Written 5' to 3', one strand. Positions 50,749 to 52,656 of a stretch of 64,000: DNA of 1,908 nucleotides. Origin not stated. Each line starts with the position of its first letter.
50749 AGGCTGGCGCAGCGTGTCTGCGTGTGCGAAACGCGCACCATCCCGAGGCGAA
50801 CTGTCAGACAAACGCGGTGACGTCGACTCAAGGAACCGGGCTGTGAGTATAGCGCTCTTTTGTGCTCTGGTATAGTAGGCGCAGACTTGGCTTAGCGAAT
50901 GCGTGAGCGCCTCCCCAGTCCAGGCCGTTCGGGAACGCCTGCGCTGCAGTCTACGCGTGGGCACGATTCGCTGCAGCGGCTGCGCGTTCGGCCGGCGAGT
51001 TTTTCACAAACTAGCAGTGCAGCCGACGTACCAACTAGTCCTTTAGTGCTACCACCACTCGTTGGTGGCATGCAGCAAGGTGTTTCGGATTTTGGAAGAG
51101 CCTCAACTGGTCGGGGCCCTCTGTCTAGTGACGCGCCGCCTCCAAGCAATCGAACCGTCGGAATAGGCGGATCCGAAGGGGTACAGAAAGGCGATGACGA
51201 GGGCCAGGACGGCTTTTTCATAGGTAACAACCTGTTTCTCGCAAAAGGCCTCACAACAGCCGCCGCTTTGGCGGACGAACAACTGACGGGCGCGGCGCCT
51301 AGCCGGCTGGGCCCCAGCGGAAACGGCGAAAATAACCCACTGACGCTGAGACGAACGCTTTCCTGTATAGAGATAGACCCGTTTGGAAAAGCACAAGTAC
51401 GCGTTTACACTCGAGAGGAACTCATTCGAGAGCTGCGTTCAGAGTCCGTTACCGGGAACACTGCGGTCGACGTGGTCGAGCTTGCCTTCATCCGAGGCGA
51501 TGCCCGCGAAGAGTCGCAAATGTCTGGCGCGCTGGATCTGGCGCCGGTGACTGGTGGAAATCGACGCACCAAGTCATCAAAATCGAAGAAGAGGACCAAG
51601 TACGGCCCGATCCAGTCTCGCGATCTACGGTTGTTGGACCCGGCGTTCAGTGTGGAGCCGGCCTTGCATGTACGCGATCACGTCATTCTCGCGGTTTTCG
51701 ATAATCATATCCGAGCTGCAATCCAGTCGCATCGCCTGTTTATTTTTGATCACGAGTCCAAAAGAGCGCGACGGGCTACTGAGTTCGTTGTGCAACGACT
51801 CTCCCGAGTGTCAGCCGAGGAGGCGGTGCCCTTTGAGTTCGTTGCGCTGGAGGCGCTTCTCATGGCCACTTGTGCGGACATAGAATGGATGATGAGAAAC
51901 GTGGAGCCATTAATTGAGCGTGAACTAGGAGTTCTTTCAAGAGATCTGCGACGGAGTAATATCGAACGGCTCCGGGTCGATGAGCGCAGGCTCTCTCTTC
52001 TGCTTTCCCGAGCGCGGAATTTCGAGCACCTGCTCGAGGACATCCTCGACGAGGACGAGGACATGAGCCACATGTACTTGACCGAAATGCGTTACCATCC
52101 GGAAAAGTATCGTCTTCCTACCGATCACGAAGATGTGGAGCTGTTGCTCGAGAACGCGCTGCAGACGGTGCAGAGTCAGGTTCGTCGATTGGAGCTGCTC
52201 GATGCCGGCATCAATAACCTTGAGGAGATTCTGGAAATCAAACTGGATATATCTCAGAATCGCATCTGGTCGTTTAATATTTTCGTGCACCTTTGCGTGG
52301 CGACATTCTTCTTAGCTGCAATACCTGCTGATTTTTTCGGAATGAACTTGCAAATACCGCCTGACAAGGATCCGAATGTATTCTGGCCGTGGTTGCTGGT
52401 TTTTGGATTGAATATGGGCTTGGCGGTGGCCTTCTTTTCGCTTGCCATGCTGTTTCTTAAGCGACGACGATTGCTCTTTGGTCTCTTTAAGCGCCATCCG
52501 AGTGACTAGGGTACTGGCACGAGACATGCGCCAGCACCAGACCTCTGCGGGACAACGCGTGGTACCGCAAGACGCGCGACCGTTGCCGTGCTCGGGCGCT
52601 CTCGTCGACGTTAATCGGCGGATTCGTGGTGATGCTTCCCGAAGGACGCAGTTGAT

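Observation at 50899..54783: Convergent Mrs2/CorA paralog pair in which one copy carries SMN instead of the canonical GMN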

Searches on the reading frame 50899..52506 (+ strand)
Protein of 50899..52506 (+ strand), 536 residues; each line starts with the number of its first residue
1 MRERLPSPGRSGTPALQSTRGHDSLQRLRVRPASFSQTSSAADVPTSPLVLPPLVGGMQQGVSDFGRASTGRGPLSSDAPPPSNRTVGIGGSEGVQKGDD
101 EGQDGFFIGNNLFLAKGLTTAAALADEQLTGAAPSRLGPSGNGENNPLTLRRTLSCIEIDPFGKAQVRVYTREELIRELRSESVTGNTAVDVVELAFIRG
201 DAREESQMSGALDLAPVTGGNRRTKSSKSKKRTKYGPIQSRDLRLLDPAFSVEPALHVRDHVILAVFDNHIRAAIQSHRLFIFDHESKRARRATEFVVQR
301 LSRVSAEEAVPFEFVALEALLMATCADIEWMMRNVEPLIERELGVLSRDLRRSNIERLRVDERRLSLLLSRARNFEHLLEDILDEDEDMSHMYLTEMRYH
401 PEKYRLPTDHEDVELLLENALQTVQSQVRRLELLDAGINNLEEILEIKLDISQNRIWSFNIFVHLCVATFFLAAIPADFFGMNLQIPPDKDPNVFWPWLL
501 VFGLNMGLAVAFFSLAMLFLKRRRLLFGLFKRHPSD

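Call 6: search_protein_families(library=pfam, proteins=[window:50899-52506:+], max_evalue=0.01)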
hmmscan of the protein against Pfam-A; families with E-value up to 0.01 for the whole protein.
window:50899-52506:+ (536 aa): 2 families
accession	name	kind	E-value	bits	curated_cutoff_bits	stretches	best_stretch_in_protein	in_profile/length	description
PF22099.1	MRS2-like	-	7.7e-35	120.7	27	1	227-451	19-239/241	Magnesium transporter MRS2-like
PF01544.23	CorA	-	0.0048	16.7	27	1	411-513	188-290/292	CorA-like Mg2+ transporter protein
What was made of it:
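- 50899..52509 (+): Gene A: canonical GMN Mrs2-like channel gene, 536 aa plus stop. It is identical to C. merolae 10D BAM80057.1 / XP_005536343.1. Pfam PF22099, E 7.7e-35 (call 6).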

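Call 9: find_homologous_proteins(query=window:50899-52506:+)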
Query window:50899-52506:+ (536 aa): 7 proteins with E <= 0.001 among 8000 candidates.
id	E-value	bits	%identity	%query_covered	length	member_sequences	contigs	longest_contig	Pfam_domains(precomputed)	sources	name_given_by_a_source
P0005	0.0e+0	1191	100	100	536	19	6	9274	PF22099.2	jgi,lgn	jgi:magnesium transporter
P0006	9.7e-189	646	58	98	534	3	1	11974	PF22099.2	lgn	-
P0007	1.1e-186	639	73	71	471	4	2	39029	PF22099.2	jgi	jgi:hypothetical protein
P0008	1.3e-146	507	100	45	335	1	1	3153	-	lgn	-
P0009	2.0e-125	437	100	39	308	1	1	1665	PF22099.2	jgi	jgi:hypothetical protein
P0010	5.1e-106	373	44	86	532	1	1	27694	PF22099.2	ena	-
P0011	2.3e-103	364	44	85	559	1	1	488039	PF22099.2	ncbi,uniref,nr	ncbi:hypothetical protein CDCA_CDCA08G2364 [Cyanidium caldarium]|uniref:Magnesium transporter n=1 Ta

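Call 15: find_encoding_contigs(protein=P0011, flank=10000, max_places=3)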
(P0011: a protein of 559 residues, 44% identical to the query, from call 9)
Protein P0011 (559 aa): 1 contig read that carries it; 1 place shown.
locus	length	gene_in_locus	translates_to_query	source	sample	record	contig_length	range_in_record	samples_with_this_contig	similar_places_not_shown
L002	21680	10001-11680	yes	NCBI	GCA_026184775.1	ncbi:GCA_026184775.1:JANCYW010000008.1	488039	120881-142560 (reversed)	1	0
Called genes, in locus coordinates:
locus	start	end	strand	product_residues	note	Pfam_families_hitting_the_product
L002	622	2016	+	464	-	PF00561:Abhydrolase_1, PF12146:Hydrolase_4 (weak), PF12697:Abhydrolase_6 (faint)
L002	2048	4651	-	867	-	PF00580:UvrD-helicase, PF13245:AAA_19, PF13361:UvrD_C, PF13538:UvrD_C_2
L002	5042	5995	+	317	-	-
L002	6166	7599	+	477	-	PF03435:Sacchrp_dh_NADP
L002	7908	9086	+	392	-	-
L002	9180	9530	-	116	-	PF01187:MIF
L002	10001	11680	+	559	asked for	PF22099:MRS2-like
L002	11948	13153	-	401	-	-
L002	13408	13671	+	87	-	PF01423:LSM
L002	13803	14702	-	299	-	PF00121:TIM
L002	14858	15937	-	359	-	PF00551:Formyl_trans_N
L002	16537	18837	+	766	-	PF00069:Pkinase, PF07714:PK_Tyr_Ser-Thr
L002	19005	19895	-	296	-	PF12804:NTP_transf_3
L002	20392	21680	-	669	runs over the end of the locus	PF00009:GTP_EFTU, PF01926:MMR_HSR1, PF00679:EFG_C, PF06421:LepA_C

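Call 31: list_cluster_members(proteins=[window:50899-52506:+, window:52672-54783:-, window:52672-54504:-, P0060, P0065, P0022, P0020, P0023, P0025, P0019])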
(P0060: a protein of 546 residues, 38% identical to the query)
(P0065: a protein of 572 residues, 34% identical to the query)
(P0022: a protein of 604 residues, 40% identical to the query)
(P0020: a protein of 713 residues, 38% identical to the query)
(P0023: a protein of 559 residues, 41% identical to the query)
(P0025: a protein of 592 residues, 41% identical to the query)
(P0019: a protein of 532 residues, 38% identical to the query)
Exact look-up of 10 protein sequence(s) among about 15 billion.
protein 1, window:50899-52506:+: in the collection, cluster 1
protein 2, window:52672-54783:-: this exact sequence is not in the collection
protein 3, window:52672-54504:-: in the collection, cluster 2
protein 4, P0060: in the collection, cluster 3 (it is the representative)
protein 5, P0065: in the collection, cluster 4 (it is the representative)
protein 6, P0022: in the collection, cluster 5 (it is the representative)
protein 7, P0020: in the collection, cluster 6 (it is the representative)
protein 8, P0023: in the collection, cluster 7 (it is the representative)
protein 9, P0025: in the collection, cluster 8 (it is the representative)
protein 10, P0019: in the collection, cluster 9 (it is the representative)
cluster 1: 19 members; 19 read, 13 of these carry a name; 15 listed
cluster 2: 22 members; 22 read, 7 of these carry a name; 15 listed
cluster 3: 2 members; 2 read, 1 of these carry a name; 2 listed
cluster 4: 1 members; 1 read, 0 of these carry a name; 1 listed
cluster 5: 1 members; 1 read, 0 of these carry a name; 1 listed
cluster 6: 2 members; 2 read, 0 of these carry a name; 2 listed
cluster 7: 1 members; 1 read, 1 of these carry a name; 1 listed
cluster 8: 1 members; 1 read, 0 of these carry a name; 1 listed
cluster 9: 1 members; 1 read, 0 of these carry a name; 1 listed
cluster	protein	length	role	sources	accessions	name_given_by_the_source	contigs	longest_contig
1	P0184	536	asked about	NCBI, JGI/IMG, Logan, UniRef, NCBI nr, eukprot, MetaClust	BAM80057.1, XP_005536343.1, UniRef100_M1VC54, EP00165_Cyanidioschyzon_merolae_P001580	similar to mitochondrial magnesium transporter Mrs2p [Cyanidioschyzon merolae strain 10D] | magnesium transporter | Magnesium transporter n=1 Tax=Cyanidioschyzon merolae (strain NIES-3377 / 10D) ...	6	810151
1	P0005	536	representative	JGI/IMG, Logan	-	magnesium transporter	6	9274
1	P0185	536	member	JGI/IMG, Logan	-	magnesium transporter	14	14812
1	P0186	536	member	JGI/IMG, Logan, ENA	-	magnesium transporter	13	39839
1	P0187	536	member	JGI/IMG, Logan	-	magnesium transporter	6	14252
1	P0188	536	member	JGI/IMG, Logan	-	magnesium transporter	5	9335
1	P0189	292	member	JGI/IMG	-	magnesium transporter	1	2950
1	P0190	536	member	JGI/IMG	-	magnesium transporter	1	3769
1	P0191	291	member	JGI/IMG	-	magnesium transporter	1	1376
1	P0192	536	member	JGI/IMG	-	magnesium transporter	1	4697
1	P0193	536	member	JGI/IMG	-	magnesium transporter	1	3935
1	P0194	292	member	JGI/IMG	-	magnesium transporter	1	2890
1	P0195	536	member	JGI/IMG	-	magnesium transporter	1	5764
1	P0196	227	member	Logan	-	-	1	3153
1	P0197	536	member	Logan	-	-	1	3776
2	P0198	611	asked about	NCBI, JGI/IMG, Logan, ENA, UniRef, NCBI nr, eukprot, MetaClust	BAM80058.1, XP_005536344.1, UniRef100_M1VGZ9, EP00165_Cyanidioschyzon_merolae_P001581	similar to mitochondrial magnesium transporter Mrs2p [Cyanidioschyzon merolae strain 10D] | Mg2+ and Co2+ transporter CorA | Magnesium transporter n=1 Tax=Cyanidioschyzon merolae (strain NIES-3377 / 10D) ...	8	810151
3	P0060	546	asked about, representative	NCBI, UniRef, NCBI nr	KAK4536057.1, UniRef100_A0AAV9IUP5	hypothetical protein CDCA_CDCA07G2082 [Cyanidium caldarium] | Magnesium transporter n=1 Tax=Cyanidium caldarium TaxID=2771 RepID=A0AAV9IUP5_CYACA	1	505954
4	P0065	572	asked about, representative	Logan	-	-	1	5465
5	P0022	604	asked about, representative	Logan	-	-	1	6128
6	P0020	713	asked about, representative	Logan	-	-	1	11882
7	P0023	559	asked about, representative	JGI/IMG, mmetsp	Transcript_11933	Transcript_11933/g.21612 ORF Transcript_11933/g.21612 Transcript_11933/m.21612 ...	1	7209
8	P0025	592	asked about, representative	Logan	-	-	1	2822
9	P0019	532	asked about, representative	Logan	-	-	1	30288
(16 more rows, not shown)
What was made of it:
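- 50899..52509 (+): Exact-sequence look-up (call 31).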
